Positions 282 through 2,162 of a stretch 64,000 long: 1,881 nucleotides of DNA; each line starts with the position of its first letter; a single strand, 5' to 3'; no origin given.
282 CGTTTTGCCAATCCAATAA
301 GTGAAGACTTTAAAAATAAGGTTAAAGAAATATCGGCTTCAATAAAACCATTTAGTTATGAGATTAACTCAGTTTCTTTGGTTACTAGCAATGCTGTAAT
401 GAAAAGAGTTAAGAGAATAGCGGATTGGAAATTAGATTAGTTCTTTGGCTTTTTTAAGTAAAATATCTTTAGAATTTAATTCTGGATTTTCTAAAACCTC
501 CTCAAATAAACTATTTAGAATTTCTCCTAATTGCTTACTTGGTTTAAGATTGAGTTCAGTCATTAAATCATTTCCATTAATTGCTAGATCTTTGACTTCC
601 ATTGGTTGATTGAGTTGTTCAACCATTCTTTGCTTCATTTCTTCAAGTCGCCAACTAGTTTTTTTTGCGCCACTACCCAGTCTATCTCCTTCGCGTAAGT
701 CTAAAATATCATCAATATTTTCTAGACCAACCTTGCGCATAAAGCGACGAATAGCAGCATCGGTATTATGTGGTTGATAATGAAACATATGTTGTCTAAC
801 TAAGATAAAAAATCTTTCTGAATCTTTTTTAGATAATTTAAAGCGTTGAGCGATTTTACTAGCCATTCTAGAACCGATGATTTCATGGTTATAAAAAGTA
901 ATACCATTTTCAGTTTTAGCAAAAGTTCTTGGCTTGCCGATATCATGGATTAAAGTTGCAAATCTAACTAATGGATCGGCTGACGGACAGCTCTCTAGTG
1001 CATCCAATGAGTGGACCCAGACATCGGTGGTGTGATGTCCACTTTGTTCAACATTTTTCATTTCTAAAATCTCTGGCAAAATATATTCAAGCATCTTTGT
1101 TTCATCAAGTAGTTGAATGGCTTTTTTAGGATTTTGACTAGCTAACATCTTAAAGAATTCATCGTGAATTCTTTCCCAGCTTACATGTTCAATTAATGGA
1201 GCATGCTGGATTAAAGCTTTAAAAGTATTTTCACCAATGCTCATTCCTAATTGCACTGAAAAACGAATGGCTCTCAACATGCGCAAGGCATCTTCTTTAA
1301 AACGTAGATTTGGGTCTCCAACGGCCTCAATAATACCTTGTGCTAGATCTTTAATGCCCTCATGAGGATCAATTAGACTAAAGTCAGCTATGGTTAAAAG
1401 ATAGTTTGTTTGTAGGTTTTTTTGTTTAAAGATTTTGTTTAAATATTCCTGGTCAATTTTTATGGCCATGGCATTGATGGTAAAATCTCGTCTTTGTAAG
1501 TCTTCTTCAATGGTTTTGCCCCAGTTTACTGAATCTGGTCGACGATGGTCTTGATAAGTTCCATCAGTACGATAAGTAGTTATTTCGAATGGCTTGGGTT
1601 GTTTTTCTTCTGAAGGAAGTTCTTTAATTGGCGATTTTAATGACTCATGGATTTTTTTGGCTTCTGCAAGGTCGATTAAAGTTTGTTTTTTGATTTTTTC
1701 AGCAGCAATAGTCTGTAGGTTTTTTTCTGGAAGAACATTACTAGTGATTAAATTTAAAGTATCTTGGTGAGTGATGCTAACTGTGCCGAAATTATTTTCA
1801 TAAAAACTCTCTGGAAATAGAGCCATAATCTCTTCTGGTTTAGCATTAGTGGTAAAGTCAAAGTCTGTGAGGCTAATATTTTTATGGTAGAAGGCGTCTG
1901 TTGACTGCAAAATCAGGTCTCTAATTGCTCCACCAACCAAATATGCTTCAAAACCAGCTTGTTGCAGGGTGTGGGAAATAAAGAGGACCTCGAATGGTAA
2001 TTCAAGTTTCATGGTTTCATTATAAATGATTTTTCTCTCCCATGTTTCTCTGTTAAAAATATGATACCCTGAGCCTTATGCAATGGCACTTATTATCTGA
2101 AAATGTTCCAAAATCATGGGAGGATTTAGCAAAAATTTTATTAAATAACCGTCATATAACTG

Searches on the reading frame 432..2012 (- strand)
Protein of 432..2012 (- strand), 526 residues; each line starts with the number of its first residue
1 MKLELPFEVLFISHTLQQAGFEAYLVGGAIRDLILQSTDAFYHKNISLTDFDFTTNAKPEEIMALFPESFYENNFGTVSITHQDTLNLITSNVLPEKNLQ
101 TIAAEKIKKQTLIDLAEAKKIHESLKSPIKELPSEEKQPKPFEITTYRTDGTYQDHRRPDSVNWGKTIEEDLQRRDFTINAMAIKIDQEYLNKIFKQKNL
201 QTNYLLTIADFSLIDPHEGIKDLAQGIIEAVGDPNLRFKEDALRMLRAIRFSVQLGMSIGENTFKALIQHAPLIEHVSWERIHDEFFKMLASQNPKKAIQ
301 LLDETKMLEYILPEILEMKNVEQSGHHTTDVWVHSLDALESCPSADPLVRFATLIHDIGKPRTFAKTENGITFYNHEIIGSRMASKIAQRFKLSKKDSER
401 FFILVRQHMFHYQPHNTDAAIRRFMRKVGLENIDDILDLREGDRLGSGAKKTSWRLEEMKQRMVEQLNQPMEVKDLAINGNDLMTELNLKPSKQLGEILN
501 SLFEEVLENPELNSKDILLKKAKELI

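Call 98: find_encoding_contigs(protein=window:432-2012:-, flank=10000, max_places=1)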
Protein window:432-2012:- (526 aa): 24 contigs read that carry it; 1 place shown.
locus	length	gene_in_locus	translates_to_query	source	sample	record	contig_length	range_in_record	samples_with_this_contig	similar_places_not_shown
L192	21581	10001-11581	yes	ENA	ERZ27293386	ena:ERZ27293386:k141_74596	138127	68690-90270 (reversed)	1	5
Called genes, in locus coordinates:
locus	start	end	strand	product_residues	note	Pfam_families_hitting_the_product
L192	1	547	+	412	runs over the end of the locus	PF26314:MptA_B_family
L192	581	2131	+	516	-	PF13231:PMT_2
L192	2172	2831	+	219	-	PF02518:HATPase_c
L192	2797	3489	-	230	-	PF00072:Response_reg, PF00486:Trans_reg_C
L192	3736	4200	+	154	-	-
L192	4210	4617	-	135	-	-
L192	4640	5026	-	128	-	PF00072:Response_reg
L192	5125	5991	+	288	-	PF12705:PDDEXK_1, PF01930:Cas_Cas4 (weak)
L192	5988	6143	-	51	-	-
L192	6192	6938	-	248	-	PF05175:MTS (weak), PF13649:Methyltransf_25 (weak), PF13847:Methyltransf_31 (weak)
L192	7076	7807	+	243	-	PF18400:Thioredoxin_12 (faint), PF13098:Thioredoxin_2, PF13462:Thioredoxin_4, PF01323:DSBA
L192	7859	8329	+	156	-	PF13419:HAD_2 (weak), PF00702:Hydrolase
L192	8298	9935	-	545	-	PF01368:DHH, PF02272:DHHA1, PF17768:RecJ_OB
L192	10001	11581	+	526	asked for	PF01743:PolyA_pol, PF12627:PolyA_pol_RNAbd, PF01966:HD, PF13735:tRNA_NucTran2_2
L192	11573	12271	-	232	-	-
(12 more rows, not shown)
